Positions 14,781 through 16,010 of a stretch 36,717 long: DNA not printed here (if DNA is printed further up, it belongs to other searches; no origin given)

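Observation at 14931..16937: Lysis operon in which a patatin-like phospholipase is translationally coupled to the endolysin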

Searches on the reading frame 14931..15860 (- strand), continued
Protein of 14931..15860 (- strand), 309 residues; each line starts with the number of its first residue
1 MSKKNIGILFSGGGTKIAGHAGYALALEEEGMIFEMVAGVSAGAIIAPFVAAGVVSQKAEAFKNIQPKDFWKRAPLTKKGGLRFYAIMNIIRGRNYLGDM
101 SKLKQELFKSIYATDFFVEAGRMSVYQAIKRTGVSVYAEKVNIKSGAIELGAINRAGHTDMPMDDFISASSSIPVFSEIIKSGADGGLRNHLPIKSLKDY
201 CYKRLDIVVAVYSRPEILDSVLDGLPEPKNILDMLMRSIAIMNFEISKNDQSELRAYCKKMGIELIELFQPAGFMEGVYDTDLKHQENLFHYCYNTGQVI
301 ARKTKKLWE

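Call 19: find_related_loci(query=A1, collection=viral_contigs, flank=10000)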
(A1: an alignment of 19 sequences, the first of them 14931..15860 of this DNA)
Query A1 (309 aa) in viral_contigs; peptide patterns used: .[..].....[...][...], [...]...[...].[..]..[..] (x = any residue, [..] = any of these).
32 stretches matched a pattern; 7 encode a relative of the query (tblastn E <= 1e-3); 7 distinct loci.
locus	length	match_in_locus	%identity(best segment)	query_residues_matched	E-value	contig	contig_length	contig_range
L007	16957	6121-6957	45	7-297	5e-78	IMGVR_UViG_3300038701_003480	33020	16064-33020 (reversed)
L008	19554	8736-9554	44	4-293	1e-68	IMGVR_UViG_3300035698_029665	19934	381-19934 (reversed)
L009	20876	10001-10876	34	1-291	4e-38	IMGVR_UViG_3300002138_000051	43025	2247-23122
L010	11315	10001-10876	33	1-291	1e-37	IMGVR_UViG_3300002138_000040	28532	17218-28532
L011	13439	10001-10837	31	8-295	2e-23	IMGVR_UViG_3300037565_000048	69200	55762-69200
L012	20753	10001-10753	28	4-251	3e-16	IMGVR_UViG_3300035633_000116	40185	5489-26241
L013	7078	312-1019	21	4-272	1e-4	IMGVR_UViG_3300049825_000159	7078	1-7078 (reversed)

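Call 27: search_protein_families(library=phrogs, proteins=[L012:6508-8988:+, L012:8985-10001:+, L012:10932-11180:+, L012:11190-11600:+, L012:11648-11998:+, L012:12002-15652:+, L009:10905-11324:+, L009:11715-12200:+, L011:8854-9657:+, L011:9557-9979:+], max_evalue=0.001)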
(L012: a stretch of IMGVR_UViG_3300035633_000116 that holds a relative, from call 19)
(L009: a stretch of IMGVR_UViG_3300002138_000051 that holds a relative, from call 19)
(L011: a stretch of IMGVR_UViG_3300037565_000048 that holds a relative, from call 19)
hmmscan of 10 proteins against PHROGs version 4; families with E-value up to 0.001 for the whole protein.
L012:6508-8988:+ (826 aa): 6 families
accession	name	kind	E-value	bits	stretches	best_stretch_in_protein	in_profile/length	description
phrog_34368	-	unknown function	8.3e-07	29.4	0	233-261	44-72/344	-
phrog_25620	-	tail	4.7e-06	27.1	0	100-125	258-283/348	tail collar fiber protein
phrog_2647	-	head and packaging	9.1e-06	26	1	135-174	30-69/336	head decoration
phrog_12754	-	unknown function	1.5e-05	25.1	0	103-174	40-108/579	-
phrog_13925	-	unknown function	3.2e-05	23.6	1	275-326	114-165/640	-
phrog_3285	-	tail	0.00027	20.9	0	232-257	201-226/491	minor tail protein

L012:8985-10001:+ (338 aa): 0 families

L012:10932-11180:+ (82 aa): 0 families

L012:11190-11600:+ (136 aa): 1 family
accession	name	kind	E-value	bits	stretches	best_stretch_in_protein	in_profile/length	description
phrog_8914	-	head and packaging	1.1e-24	88.2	1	1-135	1-135/250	virion structural protein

L012:11648-11998:+ (116 aa): 1 family
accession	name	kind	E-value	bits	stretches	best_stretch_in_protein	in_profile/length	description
phrog_8914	-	head and packaging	9.6e-06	26.2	1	20-97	174-249/250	virion structural protein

L012:12002-15652:+ (1216 aa): 16 families
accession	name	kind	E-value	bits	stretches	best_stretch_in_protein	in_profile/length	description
phrog_37298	-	unknown function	1.8e-31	110.1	1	112-631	37-556/1088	-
phrog_167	-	tail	7.6e-29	101.1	2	54-1005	61-815/1555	tail length tape measure protein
phrog_1272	-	tail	7.2e-27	94.6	2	15-639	33-628/1606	tail length tape measure protein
phrog_18891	-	tail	1.8e-22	80.1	1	964-1178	937-1151/1191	tail length tape measure protein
phrog_26705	-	unknown function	9.6e-18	64.5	1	952-1135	1045-1228/1302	-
phrog_33615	-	unknown function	6.5e-16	58.2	2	945-1142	1110-1296/1395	-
phrog_3336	-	tail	1.2e-10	41.6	1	912-1086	767-955/1051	tail length tape measure protein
phrog_5218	-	unknown function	1.3e-09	37.8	1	15-631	48-614/1599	-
phrog_1293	-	tail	7.5e-09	34.9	1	1017-1168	1221-1359/1424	tail length tape measure protein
phrog_1538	-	tail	1.4e-08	35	1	636-1113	201-737/811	tail length tape measure protein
phrog_1533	-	tail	1.7e-06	26.8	1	14-712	27-659/1688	tail length tape measure protein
phrog_3519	-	tail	2.2e-06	27.6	1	54-223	456-626/959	tail length tape measure protein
phrog_4704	-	tail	4.2e-06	26.7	1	50-251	24-200/625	tail length tape measure protein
phrog_12579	-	unknown function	0.00014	22.2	1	1073-1144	369-442/545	-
phrog_16017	-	unknown function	0.00037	19.4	1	15-253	61-275/1234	-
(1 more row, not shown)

L009:10905-11324:+ (139 aa): 5 families
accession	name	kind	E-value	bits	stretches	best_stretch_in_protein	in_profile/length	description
phrog_671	-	other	1.4e-32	114.1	1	2-132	536-664/678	nucleotide pyrophosphohydrolase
phrog_4159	-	other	3e-21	76.9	1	34-127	168-258/270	nucleotide pyrophosphohydrolase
phrog_12019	-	other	5.2e-08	33.9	1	23-125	147-240/241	MazG-like pyrophosphatase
phrog_18404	-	other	8.2e-08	32.7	1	18-109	45-133/264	hydrolase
phrog_38514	-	unknown function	5e-05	24.2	1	25-108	38-115/348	-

L009:11715-12200:+ (161 aa): 1 family
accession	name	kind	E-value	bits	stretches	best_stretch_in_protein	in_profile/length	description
phrog_20518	-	unknown function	1.7e-06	29.1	1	46-94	121-175/177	-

L011:8854-9657:+ (267 aa): 10 families
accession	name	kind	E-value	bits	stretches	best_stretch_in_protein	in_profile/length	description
phrog_23224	-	other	9.3e-72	242.9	1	34-262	71-298/305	DNA methyltransferase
phrog_67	-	other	2.1e-36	127.3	1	34-263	127-350/743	DNA methyltransferase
phrog_498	-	other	8.7e-23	81.7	1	50-261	223-425/633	DNA methyltransferase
phrog_18293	-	other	1.6e-16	61.3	1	186-256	38-107/119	methyltransferase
phrog_3008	-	other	1.4e-15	58.3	1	192-262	147-217/244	DNA methyltransferase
phrog_23085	-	unknown function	1.1e-09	39.1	1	192-261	41-110/138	-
phrog_6952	-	other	3.6e-07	31.2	1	195-255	114-174/181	DNA methyltransferase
phrog_23148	-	unknown function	8.6e-05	23.6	1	187-253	77-143/165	-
phrog_12862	-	unknown function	0.00043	21.2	0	32-63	4-35/149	-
phrog_18146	-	other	0.00053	20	0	200-246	54-101/452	DNA methyltransferase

L011:9557-9979:+ (140 aa): 0 families

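Call 28: search_protein_families(library=pfam, proteins=[L012:6508-8988:+, L012:8985-10001:+, L012:10932-11180:+, L012:11190-11600:+, L012:11648-11998:+, L012:12002-15652:+, L009:10905-11324:+, L009:11715-12200:+, L011:8854-9657:+, L013:1201-2652:+], max_evalue=0.001)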
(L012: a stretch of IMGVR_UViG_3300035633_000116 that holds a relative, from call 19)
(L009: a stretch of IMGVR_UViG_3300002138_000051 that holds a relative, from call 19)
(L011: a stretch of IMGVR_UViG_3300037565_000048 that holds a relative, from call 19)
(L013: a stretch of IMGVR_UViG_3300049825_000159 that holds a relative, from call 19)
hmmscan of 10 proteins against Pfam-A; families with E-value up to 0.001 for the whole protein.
L012:6508-8988:+ (826 aa): 0 families

L012:8985-10001:+ (338 aa): 0 families

L012:10932-11180:+ (82 aa): 0 families

L012:11190-11600:+ (136 aa): 0 families

L012:11648-11998:+ (116 aa): 0 families

L012:12002-15652:+ (1216 aa): 1 family
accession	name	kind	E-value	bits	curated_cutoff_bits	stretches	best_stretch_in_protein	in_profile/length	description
PF10145.14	PhageMin_Tail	-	6.8e-09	36.3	33.2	1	329-493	39-201/201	Phage-related minor tail protein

L009:10905-11324:+ (139 aa): 1 family
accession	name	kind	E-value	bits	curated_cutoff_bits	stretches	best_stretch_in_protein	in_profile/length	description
PF01503.22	PRA-PH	-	8.9e-14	52.1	21.3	1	20-83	28-86/86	Phosphoribosyl-ATP pyrophosphohydrolase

L009:11715-12200:+ (161 aa): 1 family
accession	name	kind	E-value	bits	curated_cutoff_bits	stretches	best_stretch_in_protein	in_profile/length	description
PF18406.6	DUF1281_C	-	4.1e-09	36.7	22.8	1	53-125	12-85/88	Ferredoxin-like domain in Api92-like protein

L011:8854-9657:+ (267 aa): 1 family
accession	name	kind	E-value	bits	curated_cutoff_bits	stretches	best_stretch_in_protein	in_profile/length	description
PF01555.25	N6_N4_Mtase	-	1.2e-15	58.5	26.7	1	179-252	146-219/221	DNA methylase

L013:1201-2652:+ (483 aa): 0 families

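Call 29: find_related_loci(query=A1, collection=genome_contigs, flank=10000)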
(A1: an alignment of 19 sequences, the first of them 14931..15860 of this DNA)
Query A1 (309 aa) in genome_contigs; peptide patterns used: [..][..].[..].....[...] (x = any residue, [..] = any of these).
171 stretches matched a pattern; 91 encode a relative of the query (tblastn E <= 1e-3); the best 80 are kept; 80 distinct loci.
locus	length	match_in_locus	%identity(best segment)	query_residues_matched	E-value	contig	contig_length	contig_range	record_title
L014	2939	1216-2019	35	4-282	9e-33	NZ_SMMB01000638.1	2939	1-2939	Xanthovirga aplysinae strain RKSG123 Contig_600, whole genome shotgun sequence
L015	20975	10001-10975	30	4-309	1e-30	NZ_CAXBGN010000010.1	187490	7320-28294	MAG: uncultured Kriegella sp. isolate ERR2762110_binner23_Refined_20 ERZ3422254.92, whole genome shotgun sequence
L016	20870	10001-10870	31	4-301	2e-30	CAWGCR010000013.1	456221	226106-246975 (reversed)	MAG: uncultured Bacteroidales bacterium isolate MFD03804.bin.2.165 genome assembly, contig: contig_69780, whole genome s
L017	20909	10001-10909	29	4-295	1e-29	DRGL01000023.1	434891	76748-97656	MAG TPA_asm: Pricia antarctica isolate HyVt-345 HyVt-345_k145_271561, whole genome shotgun sequence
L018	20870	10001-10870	31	4-282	3e-29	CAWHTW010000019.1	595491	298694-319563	MAG: uncultured Flavobacteriaceae bacterium isolate MFD03250.bin.1.117 genome assembly, contig: contig_3807, whole genom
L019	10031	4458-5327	30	4-282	4e-28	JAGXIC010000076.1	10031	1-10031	MAG: Pricia sp. isolate LH_M77 k141_335056, whole genome shotgun sequence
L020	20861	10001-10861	31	4-282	3e-28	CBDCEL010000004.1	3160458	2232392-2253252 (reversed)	MAG: Aurantibacter sp. isolate 67e0042e-5d0c-405c-9e18-64efbbc45119 genome assembly, contig: contig_4, whole genome shot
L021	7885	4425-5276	30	4-290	1e-27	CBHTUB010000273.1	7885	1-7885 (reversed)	MAG TPA_asm: uncultured Chryseosolibacter sp. isolate ERR14722425_concoct_59 genome assembly, contig: ERZ27336817.3980,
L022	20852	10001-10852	30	11-291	1e-27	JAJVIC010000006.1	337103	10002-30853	MAG: Bacteroidia bacterium isolate Bin_39 c_000000000119, whole genome shotgun sequence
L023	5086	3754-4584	29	4-291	1e-24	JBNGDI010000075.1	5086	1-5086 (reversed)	MAG: Bacteroidales bacterium isolate E05-024 bin53.fa-75, whole genome shotgun sequence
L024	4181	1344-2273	29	2-302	5e-24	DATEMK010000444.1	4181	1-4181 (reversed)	MAG TPA_asm: Bacteroidia bacterium isolate SMAG_U8940 k141_1959140, whole genome shotgun sequence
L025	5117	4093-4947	28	4-303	1e-23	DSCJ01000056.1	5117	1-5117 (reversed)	MAG TPA_asm: Bacteroidetes bacterium isolate SpSt-1193 Ga0129302_1010847, whole genome shotgun sequence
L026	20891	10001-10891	29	4-291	7e-22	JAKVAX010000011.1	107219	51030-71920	MAG: Flavobacteriales bacterium isolate ALOHA_ZT_13 ZT-Flavobacteriales-4_11, whole genome shotgun sequence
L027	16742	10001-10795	30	4-251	4e-21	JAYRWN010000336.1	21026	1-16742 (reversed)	MAG: Saprospiraceae bacterium isolate NJ_NJASGE3bin.7 k141_1113046, whole genome shotgun sequence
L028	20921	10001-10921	28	4-308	4e-20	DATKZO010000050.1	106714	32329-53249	MAG TPA_asm: Bacteroidales bacterium isolate SMAG_U14247 k141_3289294, whole genome shotgun sequence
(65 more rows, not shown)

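Call 43: predict_structure(alignment_id=A2)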
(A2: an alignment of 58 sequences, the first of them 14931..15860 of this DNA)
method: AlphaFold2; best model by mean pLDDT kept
length: 309 residues; sequences in the alignment: 58
mean_pLDDT: 91.5   pTM: 0.91
mean pLDDT of the five models: 91.5, 90.1, 90.0, 88.8, 88.0
residues with pLDDT >= 90: 225; 70-90: 72; 50-70: 12; < 50: 0
segments of 3 or more residues with pLDDT < 50: none
pLDDT, mean of each block of 10 residues (from residue 1): 92 94 98 96 97 95 93 91 96 96 91 75 89 94 95 73 89 91 92 89 85 94 87 88 94 97 97 88 96 98 91
secondary structure, 60 per line:
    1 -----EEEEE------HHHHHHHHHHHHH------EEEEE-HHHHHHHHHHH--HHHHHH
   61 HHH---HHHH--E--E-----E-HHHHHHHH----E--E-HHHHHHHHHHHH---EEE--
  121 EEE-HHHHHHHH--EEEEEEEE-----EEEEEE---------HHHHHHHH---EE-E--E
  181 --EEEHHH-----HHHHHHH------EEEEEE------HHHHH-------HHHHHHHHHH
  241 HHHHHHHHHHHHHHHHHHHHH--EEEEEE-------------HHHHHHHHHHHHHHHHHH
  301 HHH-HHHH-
elements in order: E6-10 H17-29 E36-40 H42-52 H55-63 H67-70 H84-91 H101-112 E116-118 E121-123 H125-132 E135-142 E148-153 H163-170 E183-185 H194-200 E207-212 H219-223 H231-261 E264-269 H283-303 H305-308

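Call 48: fold_search(model_id=the predicted structure, library=pdb)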
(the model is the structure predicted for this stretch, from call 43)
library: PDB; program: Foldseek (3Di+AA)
matches with E <= 10: 412; with E <= 0.001: 33
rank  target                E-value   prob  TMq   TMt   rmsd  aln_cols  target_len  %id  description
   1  5fya_B                3.6e-13  1.00  0.62  0.73   6.2       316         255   19  Cubic crystal of the native PlpD (released 2016-04-06)
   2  9kh6_A                5.5e-13  1.00  0.65  0.61   5.9       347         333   14  cryo-EM structure of lipase/ligand/substrate complex (released 2026-03-04)
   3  5fya_A                5.9e-13  1.00  0.60  0.71   4.6       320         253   19  Cubic crystal of the native PlpD (released 2016-04-06)
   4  9jeh_A                1.6e-12  1.00  0.59  0.54   7.0       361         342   16  Cryo-EM structure of AbCapV dimer, apo form (released 2025-11-19)
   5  5fqu_A                2.2e-12  1.00  0.63  0.76   5.3       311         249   20  Orthorhombic crystal structure of of PlpD (selenomethionine derivative) (released 2016-04-06)
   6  8zr9_A                3.6e-12  1.00  0.63  0.57   6.5       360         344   16  Cryo-EM structure of AbCapV filemant bound with 3',3'-cGAMP (released 2025-11-19)
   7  9jek_D                4.1e-12  1.00  0.63  0.58   6.2       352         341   16  Cryo-EM structure of AbCapV tetramer, intermediate form (released 2025-11-19)
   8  5fqu_B                4.9e-12  1.00  0.61  0.75   5.6       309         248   19  Orthorhombic crystal structure of of PlpD (selenomethionine derivative) (released 2016-04-06)
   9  9kej_A                4.9e-12  1.00  0.60  0.55   7.2       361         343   17  Cryo-EM structure of AbCapV S58A filament bound with 3'3'-cGAMP (released 2025-11-12)
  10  9iom                  2.3e-11  1.00  0.63  0.64   5.8       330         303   17  CapE apo form (released 2025-05-21)
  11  9ioq                  2.4e-11  1.00  0.63  0.62   5.9       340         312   16  Crystal structure of CapE bound cUA (released 2025-05-21)
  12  9ion_C                3.5e-10  1.00  0.60  0.61   5.8       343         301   17  Cryo-EM structure of cUA bound CapE filament (released 2025-05-21)
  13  9ion_B                5.0e-10  1.00  0.63  0.65   5.6       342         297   16  Cryo-EM structure of cUA bound CapE filament (released 2025-05-21)
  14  9kh7_A                1.5e-09  1.00  0.55  0.57   7.2       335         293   12  cryo-EM structure of lipase/ligand complex (released 2025-11-12)
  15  9iop_C                2.6e-09  1.00  0.65  0.66   5.3       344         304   16  Cryo-EM structure of cUA and MAFP bound CapE filament (released 2025-05-21)
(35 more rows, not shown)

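Call 49: fold_search(model_id=the predicted structure, library=viral)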
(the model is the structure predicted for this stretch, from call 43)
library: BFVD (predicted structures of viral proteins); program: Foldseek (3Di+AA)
matches with E <= 10: 323; with E <= 0.001: 35
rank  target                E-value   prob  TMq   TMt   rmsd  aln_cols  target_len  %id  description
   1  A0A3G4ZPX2            3.1e-15  1.00  0.68  0.68   4.9       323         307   18  Patatin-like phospholipase family protein [Barrevirus sp.]
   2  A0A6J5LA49            5.1e-14  1.00  0.71  0.76   4.0       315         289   19  RssA Predicted esterase of the alpha-beta hydrolase superfamily [uncultured Caudovirales phage]
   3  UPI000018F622         3.4e-13  1.00  0.67  0.65   5.2       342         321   19  (no name look-up for this kind of identifier)
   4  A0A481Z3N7            7.0e-13  1.00  0.67  0.46   5.0       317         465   16  Patatin-like phospholipase [Mimivirus LCMiAC02]
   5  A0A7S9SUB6            1.1e-12  1.00  0.65  0.62   5.7       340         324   18  PNPLA domain-containing protein [Virus NIOZ-UU159]
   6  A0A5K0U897            2.5e-12  1.00  0.68  0.54   4.6       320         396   20  Lysophospholipase-like [Yasminevirus sp. GU-2018]
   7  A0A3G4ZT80            2.5e-12  1.00  0.68  0.58   6.6       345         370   18  Patatin [Edafosvirus sp.]
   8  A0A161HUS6            3.0e-12  1.00  0.64  0.60   5.9       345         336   14  PNPLA domain-containing protein [Powai lake megavirus]
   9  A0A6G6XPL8            2.0e-11  1.00  0.69  0.70   4.9       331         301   17  (no name in the UniProt tables at hand)
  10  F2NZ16                6.7e-11  1.00  0.56  0.63   6.7       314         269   17  Complete DpAV4 genome [Diadromus pulchellus ascovirus 4a]
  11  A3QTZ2                7.1e-11  1.00  0.60  0.51   8.0       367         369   12  Patatin-like phospholipase-like protein [Oryctes rhinoceros nudivirus]
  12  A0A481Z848            8.5e-11  1.00  0.62  0.66   5.6       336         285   18  Patatin-like phospholipase [Pithovirus LCPAC304]
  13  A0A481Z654            1.6e-10  1.00  0.57  0.35   6.1       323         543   18  Patatin-like phospholipase [Pithovirus LCPAC202]
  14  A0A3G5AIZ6            3.9e-10  1.00  0.63  0.54   5.2       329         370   15  Patatin-like phospholipase [Solumvirus sp.]
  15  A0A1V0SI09            5.6e-10  1.00  0.65  0.60   5.2       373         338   15  Patatin-like phospholipase [Klosneuvirus KNV1]
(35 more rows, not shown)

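Call 51: search_protein_families(library=ncbifam, proteins=[window:14931-15860:-], max_evalue=0.01)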
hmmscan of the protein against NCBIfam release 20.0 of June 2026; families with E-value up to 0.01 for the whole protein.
window:14931-15860:- (309 aa): 2 families
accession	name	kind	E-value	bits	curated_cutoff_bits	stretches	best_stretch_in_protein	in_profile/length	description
NF043045.1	T4SS_VpdC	equivalog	4e-08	31.8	1000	1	8-66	308-367/880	Dot/Icm T4SS effector VpdC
NF007623.0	PRK10279.1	equivalog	0.0034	16.6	272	1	1-57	1-57/301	patatin-like phospholipase RssA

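Call 57: find_encoding_contigs(protein=P0013, flank=10000, max_places=1)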
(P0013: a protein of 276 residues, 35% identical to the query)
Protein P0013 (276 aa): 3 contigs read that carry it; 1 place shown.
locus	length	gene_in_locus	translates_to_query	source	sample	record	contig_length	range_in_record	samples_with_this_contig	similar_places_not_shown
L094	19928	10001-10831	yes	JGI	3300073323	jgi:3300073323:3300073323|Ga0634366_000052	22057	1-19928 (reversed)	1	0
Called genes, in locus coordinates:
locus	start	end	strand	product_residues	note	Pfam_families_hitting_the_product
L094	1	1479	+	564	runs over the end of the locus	PF04860:Phage_portal (weak)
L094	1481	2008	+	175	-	PF20459:DUF6712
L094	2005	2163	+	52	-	-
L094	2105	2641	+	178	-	-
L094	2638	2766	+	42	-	-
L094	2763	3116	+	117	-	PF08291:Peptidase_M15_3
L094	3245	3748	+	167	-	-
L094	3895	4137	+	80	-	-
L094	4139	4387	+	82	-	-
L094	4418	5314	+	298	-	PF03837:RecT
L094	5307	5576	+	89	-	-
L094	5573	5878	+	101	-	-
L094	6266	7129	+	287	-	PF00145:DNA_methylase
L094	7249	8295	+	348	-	PF01555:N6_N4_Mtase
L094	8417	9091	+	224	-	-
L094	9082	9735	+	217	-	-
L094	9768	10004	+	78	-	PF14090:HTH_39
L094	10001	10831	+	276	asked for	PF01734:Patatin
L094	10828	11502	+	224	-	PF00145:DNA_methylase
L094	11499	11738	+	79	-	-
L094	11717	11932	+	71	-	-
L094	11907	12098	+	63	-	-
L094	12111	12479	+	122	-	PF09643:YopX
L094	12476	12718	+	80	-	-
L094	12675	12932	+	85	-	-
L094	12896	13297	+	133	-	PF05766:NinG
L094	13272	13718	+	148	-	-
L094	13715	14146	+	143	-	-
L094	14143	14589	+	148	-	-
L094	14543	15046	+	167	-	PF02195:ParB_N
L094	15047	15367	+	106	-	-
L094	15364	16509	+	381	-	PF03237:Terminase_6N, PF04466:Terminase_3, PF17288:Terminase_3C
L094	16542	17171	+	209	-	-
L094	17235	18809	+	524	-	-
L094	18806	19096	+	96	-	-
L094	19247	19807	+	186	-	-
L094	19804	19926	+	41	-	?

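Call 58: find_encoding_contigs(protein=P0021, flank=10000, max_places=1)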
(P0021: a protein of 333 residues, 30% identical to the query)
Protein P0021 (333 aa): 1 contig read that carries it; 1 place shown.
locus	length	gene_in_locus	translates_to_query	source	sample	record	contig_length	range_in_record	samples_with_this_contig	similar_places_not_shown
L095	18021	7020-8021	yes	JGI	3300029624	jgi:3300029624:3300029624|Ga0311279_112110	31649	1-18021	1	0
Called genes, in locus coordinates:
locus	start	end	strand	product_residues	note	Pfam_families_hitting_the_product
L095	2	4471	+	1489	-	?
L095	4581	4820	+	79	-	PF20068:Amphi-Trp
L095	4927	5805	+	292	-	PF13593:SBF_like, PF01758:SBF, PF03547:Mem_trans (faint)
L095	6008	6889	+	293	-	PF00561:Abhydrolase_1, PF12146:Hydrolase_4, PF12697:Abhydrolase_6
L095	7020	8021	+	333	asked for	PF01734:Patatin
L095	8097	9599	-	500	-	PF00144:Beta-lactamase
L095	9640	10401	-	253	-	PF00165:HTH_AraC, PF12833:HTH_18, PF00165:HTH_AraC (weak)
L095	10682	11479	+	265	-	PF20240:DUF6597, PF12833:HTH_18, PF00165:HTH_AraC (weak)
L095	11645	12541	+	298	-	PF07676:PD40 (faint)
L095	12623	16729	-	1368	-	PF18962:Por_Secre_tail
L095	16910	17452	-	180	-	PF21980:MksE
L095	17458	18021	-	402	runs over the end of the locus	-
